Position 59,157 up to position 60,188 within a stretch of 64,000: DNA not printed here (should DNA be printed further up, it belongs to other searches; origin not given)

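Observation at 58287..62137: Translationally coupled operon of a zincin-like HEXXH protein, a lysine-MTase-like methyltransferase, a PolB-type 3'-5' exonuclease and uvrB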

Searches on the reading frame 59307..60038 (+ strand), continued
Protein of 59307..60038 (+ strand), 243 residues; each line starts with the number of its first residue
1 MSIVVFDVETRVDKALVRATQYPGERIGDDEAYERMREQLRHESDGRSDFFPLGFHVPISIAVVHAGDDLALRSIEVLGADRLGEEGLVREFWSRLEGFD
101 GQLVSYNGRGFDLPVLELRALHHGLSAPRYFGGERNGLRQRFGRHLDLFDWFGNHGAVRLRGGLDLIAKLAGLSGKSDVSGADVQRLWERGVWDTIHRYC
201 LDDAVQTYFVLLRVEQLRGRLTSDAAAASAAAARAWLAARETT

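Call 26: search_protein_representatives(protein=window:59307-60038:+)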
Query: 243 residues. Proteins with E-value up to 0.001 (for the whole library): 2136; up to 1e-10: 842; up to 1e-30: 60. The best 150 are listed.
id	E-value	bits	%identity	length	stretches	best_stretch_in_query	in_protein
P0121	1.5e-60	221.1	48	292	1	3-237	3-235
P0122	1.3e-59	218.1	74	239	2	1-88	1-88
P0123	4.0e-59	216.4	47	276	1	2-240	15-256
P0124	7.2e-54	199.2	48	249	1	2-236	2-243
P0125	1.7e-53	198.0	47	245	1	2-239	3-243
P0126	1.0e-49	185.6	46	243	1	4-223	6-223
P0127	1.4e-49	185.2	68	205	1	36-174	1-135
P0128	1.0e-47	179.1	52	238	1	29-205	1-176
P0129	3.1e-47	177.5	48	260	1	4-224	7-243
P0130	6.1e-47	176.5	44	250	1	2-237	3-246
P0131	3.9e-46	173.9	39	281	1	4-237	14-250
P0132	1.7e-45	171.8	40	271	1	3-237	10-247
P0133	1.5e-43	165.5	42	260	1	3-234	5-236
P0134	3.0e-43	164.4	42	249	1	4-239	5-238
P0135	1.3e-41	159.1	40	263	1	3-234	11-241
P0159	2.0e-36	142.1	39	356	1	4-240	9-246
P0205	2.9e-27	112.1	41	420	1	4-220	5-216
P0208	5.9e-27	111.1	43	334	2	3-236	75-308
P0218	2.8e-26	108.9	41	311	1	4-185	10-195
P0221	3.3e-26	108.6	38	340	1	3-225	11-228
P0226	7.0e-26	107.6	38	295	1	49-241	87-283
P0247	1.4e-24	103.3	40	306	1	49-225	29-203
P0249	1.8e-24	103.0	39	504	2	5-235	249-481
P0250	2.0e-24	102.8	36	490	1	4-225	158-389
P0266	1.1e-23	100.3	37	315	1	24-222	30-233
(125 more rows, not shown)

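Call 27: find_encoding_contigs(protein=P0121, flank=6000, max_places=2)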
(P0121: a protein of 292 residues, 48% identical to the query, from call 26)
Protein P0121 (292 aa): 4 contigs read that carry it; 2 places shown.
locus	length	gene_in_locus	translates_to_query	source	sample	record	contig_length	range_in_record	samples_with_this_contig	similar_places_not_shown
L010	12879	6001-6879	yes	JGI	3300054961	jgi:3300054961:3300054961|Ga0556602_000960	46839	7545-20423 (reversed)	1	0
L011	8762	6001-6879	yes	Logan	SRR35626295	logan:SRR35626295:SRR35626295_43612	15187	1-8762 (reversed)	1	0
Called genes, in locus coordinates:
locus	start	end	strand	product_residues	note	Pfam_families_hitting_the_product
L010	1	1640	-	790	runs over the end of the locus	-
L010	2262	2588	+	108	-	-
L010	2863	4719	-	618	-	PF16126:DUF4838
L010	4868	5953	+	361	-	PF09140:MipZ, PF10609:ParA, PF13614:AAA_31, PF01656:CbiA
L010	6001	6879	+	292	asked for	PF10108:DNA_pol_B_exo2, PF13482:RNase_H_2 (weak)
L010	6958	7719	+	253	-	PF00535:Glycos_transf_2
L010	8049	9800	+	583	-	PF00664:ABC_membrane, PF00005:ABC_tran, PF02463:SMC_N (faint)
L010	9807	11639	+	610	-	PF00664:ABC_membrane, PF00005:ABC_tran, PF13304:AAA_21 (faint), PF02463:SMC_N (weak)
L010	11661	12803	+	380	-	PF10023:Aminopep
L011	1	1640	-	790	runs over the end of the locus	-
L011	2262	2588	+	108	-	-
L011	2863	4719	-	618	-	PF16126:DUF4838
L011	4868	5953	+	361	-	PF09140:MipZ, PF10609:ParA, PF13614:AAA_31, PF01656:CbiA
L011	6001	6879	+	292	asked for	PF10108:DNA_pol_B_exo2, PF13482:RNase_H_2 (weak)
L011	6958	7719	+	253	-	PF00535:Glycos_transf_2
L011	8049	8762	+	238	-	?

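Call 29: find_related_loci(query=A1, collection=metagenome_contigs, flank=8000)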
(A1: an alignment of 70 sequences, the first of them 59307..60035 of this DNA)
Query A1 (243 aa) in metagenome_contigs; peptide patterns used: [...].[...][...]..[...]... (x = any residue, [..] = any of these).
600 stretches matched a pattern (row limit reached: there are more); 254 encode a relative of the query (tblastn E <= 1e-3); the best 80 are kept; 80 distinct loci.
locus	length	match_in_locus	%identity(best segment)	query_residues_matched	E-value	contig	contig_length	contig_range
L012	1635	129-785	53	1-222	4e-80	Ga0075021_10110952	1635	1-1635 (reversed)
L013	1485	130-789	52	1-223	7e-79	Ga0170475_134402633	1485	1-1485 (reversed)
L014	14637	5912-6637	50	1-242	2e-72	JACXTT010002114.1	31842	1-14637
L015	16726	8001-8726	50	1-237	9e-72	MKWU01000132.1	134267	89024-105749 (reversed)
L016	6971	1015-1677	51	1-224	1e-71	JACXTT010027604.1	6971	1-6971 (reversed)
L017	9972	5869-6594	50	1-237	3e-71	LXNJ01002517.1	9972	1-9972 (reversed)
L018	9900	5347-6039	53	5-238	2e-71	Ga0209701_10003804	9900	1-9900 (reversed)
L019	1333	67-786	48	1-243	2e-75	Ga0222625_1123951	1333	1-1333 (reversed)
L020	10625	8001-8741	45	1-243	1e-65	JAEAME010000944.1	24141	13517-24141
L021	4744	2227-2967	44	1-243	4e-65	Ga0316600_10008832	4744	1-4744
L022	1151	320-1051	45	4-243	3e-68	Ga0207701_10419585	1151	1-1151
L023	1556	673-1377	41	2-240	1e-54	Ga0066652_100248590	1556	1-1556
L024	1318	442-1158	41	3-240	3e-54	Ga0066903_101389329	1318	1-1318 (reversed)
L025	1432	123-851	40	2-237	3e-54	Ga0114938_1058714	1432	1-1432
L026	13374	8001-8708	42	4-240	9e-51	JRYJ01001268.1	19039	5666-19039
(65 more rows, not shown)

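Call 33: search_protein_families(library=pfam, alignment_id=A2, max_evalue=0.00001)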
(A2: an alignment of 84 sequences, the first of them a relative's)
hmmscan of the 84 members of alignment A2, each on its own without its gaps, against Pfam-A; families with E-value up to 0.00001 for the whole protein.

A. member 1, L010:4775-5953:+ (392 aa): 4 families
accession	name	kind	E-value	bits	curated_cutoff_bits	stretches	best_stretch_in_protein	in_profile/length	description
PF10609.15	ParA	-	7e-94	314.3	27.1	1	132-373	3-245/246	NUBPL iron-transfer P-loop NTPase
PF01656.29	CbiA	-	2.4e-12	47.3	25.4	1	135-350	1-122/125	CobQ/CobB/MinD/ParA nucleotide binding domain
PF13614.12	AAA_31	-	1.3e-08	35.4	27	1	133-172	2-41/177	AAA domain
PF09140.17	MipZ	-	1e-07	32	20.7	1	133-206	1-71/262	ATPase MipZ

B. families by the number of members that match (of 84 scanned): 70 families (the first 25 are shown)
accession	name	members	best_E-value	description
PF05958.17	tRNA_U5-meth_tr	11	2.2e-30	tRNA (Uracil-5-)-methyltransferase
PF13847.12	Methyltransf_31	10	3.6e-11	Methyltransferase domain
PF13649.12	Methyltransf_25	9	5.5e-09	Methyltransferase domain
PF00291.31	PALP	7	3.2e-76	Pyridoxal-phosphate dependent enzyme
PF02475.24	TRM5-TYW2_MTfase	6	5.8e-08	TRM5/TYW2 methyltransferase domain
PF01551.29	Peptidase_M23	4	9.7e-36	Peptidase family M23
PF01476.26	LysM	4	7e-16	LysM domain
PF01938.26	TRAM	3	3.5e-11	TRAM domain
PF05175.20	MTS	3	9.8e-09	Methyltransferase small domain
PF03602.21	Cons_hypoth95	3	1.3e-06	Conserved hypothetical protein 95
PF10609.15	ParA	2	7e-94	NUBPL iron-transfer P-loop NTPase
PF07690.21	MFS_1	2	5.4e-46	Major Facilitator Superfamily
PF00753.33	Lactamase_B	2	2.5e-31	Metallo-beta-lactamase superfamily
PF00535.33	Glycos_transf_2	2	5.4e-14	Glycosyl transferase family 2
PF01656.29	CbiA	2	2.4e-12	CobQ/CobB/MinD/ParA nucleotide binding domain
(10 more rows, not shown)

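Call 36: search_solved_structures(query=window:59307-60035:+, max_evalue=0.01)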
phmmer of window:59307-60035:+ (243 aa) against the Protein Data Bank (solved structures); distinct sequences matched with E-value up to 0.01: 7.
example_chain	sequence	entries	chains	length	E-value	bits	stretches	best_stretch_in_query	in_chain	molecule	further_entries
9ne9_A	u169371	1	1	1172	0.0025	20.6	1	101-213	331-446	DNA polymerase epsilon catalytic subunit A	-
9f6k_A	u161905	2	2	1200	0.0025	20.5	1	101-213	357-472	DNA polymerase epsilon catalytic subunit A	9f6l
9f6d_A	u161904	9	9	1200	0.0026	20.5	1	101-213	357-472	DNA polymerase epsilon catalytic subunit A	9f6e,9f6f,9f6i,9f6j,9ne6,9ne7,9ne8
7pfo_B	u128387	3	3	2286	0.0061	19.3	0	101-213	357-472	DNA polymerase epsilon catalytic subunit A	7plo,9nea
9b8s_A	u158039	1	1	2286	0.0061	19.3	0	101-213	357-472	DNA polymerase epsilon catalytic subunit A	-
9b8t_A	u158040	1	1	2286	0.0061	19.3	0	101-213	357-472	DNA polymerase epsilon catalytic subunit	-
5mdn_A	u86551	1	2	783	0.008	18.9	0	76-210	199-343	DNA polymerase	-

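Call 38: find_encoding_contigs(protein=P0120, flank=5000, max_places=1)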
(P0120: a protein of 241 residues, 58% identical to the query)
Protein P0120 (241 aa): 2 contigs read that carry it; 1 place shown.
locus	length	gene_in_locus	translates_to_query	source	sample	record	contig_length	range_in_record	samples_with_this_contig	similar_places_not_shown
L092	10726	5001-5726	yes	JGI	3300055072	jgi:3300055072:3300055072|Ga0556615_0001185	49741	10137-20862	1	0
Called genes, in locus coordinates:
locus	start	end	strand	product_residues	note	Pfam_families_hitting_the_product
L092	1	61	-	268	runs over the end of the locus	PF00378:ECH_1, PF16113:ECH_2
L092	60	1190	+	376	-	PF00056:Ldh_1_N, PF02866:Ldh_1_C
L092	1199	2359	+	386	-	PF08442:ATP-grasp_2, PF13549:ATP-grasp_5, PF24948:Citrate_synth_N, PF00549:Ligase_CoA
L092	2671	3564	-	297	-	-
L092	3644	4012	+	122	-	PF06262:Zincin_1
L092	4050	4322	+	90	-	-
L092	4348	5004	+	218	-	PF10294:Methyltransf_16, PF13649:Methyltransf_25 (weak)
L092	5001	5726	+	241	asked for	PF10108:DNA_pol_B_exo2, PF13482:RNase_H_2 (weak)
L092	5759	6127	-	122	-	PF13473:Cupredoxin_1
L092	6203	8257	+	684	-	PF00270:DEAD (weak), PF04851:ResIII, PF17757:UvrB_inter, PF27431:UvrB_3rd, PF00271:Helicase_C, PF12344:UvrB, PF02151:UVR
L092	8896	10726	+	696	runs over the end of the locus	PF01186:Lysyl_oxidase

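Call 39: find_encoding_contigs(protein=P0110, flank=5000, max_places=1)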
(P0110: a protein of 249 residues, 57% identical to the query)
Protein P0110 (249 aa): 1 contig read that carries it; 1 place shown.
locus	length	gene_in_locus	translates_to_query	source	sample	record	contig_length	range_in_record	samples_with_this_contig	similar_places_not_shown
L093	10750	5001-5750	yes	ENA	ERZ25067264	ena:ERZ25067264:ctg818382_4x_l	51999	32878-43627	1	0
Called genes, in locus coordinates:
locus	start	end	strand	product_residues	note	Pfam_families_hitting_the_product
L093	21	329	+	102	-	-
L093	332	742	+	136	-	-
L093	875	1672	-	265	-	PF00378:ECH_1, PF16113:ECH_2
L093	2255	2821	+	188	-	PF02866:Ldh_1_C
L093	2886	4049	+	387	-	PF08442:ATP-grasp_2, PF13549:ATP-grasp_5, PF24948:Citrate_synth_N, PF00549:Ligase_CoA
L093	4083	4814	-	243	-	-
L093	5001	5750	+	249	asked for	PF10108:DNA_pol_B_exo2, PF13482:RNase_H_2 (weak)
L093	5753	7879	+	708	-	PF00270:DEAD (faint), PF04851:ResIII, PF17757:UvrB_inter, PF27431:UvrB_3rd, PF00271:Helicase_C, PF12344:UvrB, PF02151:UVR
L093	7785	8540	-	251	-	PF05742:TANGO2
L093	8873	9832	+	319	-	PF05496:RuvB_N (faint), PF13191:AAA_16 (weak), PF13401:AAA_22 (faint), PF00004:AAA, PF07724:AAA_2 (faint), PF07726:AAA_3 (faint), PF07728:AAA_5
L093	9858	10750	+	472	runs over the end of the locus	PF05762:VWA_CoxE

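Call 40: find_encoding_contigs(protein=P0113, flank=5000, max_places=1)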
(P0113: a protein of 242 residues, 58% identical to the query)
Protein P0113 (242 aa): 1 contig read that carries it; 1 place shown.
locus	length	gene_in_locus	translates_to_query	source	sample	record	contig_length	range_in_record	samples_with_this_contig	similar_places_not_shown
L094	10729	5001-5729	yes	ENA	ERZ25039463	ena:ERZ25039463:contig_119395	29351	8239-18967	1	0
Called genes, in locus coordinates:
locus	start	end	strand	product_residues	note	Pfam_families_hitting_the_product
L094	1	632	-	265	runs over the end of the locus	PF00378:ECH_1, PF16113:ECH_2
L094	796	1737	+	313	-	PF00056:Ldh_1_N, PF02866:Ldh_1_C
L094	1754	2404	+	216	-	PF08442:ATP-grasp_2, PF13549:ATP-grasp_5 (weak), PF08442:ATP-grasp_2 (weak)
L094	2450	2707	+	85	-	PF00549:Ligase_CoA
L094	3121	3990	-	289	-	-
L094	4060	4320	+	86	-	PF06262:Zincin_1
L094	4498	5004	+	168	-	PF08241:Methyltransf_11 (weak)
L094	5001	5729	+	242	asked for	PF10108:DNA_pol_B_exo2, PF13482:RNase_H_2 (weak)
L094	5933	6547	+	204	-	-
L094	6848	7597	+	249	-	PF00271:Helicase_C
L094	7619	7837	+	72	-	-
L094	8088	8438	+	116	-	-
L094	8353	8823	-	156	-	-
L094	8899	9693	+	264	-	-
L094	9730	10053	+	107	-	PF01186:Lysyl_oxidase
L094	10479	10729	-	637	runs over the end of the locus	-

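Call 45: search_protein_families(library=padloc, proteins=[window:59307-60038:+], max_evalue=0.01)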
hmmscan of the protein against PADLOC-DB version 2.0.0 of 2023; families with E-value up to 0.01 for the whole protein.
window:59307-60038:+ (243 aa): 0 families

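Call 51: predict_structure(alignment_id=A1)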
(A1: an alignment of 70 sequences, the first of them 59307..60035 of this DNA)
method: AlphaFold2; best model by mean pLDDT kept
length: 243 residues; sequences in the alignment: 70
mean_pLDDT: 96.3   pTM: 0.92
mean pLDDT of the five models: 96.3, 96.3, 95.9, 95.9, 95.8
residues with pLDDT >= 90: 233; 70-90: 8; 50-70: 2; < 50: 0
segments of 3 or more residues with pLDDT < 50: none
pLDDT, mean of each block of 10 residues (from residue 1): 97 99 98 98 97 99 97 97 98 97 98 99 97 92 96 96 97 93 96 97 97 98 96 92 69
secondary structure, 60 per line:
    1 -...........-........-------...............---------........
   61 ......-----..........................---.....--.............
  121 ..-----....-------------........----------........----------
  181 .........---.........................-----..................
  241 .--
elements in order: E2-12 H14-21 H29-43 E56-66 E72-79 H80-97 E101-105 H108-122 H128-131 E145-147 H148-152 H163-170 H181-189 H193-217 H223-241

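Call 55: fold_search(model_id=the predicted structure, library=pdb)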
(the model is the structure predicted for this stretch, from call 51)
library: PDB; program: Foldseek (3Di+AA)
matches with E <= 10: 450; with E <= 0.001: 124
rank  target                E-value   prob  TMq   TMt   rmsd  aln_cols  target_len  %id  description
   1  8ojc_A                5.4e-07  1.00  0.54  0.35   6.7       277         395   15  HSV-1 DNA polymerase active site in alternative exonuclease state (released 2024-04-03)
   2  5mdn_A                1.2e-06  1.00  0.57  0.20   4.5       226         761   20  Structure of the family B DNA polymerase from the hyperthermophilic archaeon Pyrobaculum calidifontis (released 2016-12-14)
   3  5h12                  2.4e-06  1.00  0.56  0.19   5.0       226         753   18  Crystal structure of Deep Vent DNA Polymerase (released 2017-01-25)
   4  7b0h_F                3.8e-06  1.00  0.55  0.19   5.5       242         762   16  TgoT_6G12 Ternary complex (released 2021-01-13)
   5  7b0h_E                4.0e-06  1.00  0.55  0.20   5.6       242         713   17  TgoT_6G12 Ternary complex (released 2021-01-13)
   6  4ail_C                5.4e-06  1.00  0.57  0.20   4.7       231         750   18  Crystal Structure of an Evolved Replicating DNA Polymerase (released 2012-03-07)
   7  8v1t_A                5.7e-06  1.00  0.58  0.15   5.6       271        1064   15  Herpes simplex virus 1 polymerase holoenzyme bound to DNA and acyclovir triphosphate in closed conformation (released 2024-09-04)
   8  7b08                  6.4e-06  1.00  0.53  0.19   5.1       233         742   17  TgoT apo (released 2020-12-30)
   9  9enq_A                6.4e-06  1.00  0.56  0.21   6.1       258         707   15  HSV-1 DNA polymerase-processivity factor complex in exonuclease state active site with 1-bp DNA mismatch (released 2024-05-29)
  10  4ahc_A                6.8e-06  1.00  0.58  0.21   4.9       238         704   19  Crystal Structure of an Evolved Replicating DNA Polymerase (released 2012-03-07)
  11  8oja_A                6.8e-06  1.00  0.55  0.14   6.0       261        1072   15  HSV-1 DNA polymerase-processivity factor complex in exonuclease state (released 2024-04-03)
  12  7b0f_A                8.2e-06  1.00  0.53  0.19   5.1       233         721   17  TgoT_6G12 Binary complex (released 2020-12-30)
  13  7b0g_A                8.7e-06  1.00  0.53  0.19   5.5       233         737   17  TgoT_6G12 binary with 2 hCTPs (released 2020-12-30)
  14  5vu8_A                9.8e-06  1.00  0.57  0.20   5.3       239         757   16  TNA polymerase, closed ternary complex (released 2017-12-06)
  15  3a2f_A                9.8e-06  1.00  0.55  0.19   5.2       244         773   18  Crystal Structure of Pyrococcus furiosus DNA polymerase/PCNA monomer mutant complex (released 2009-11-03)
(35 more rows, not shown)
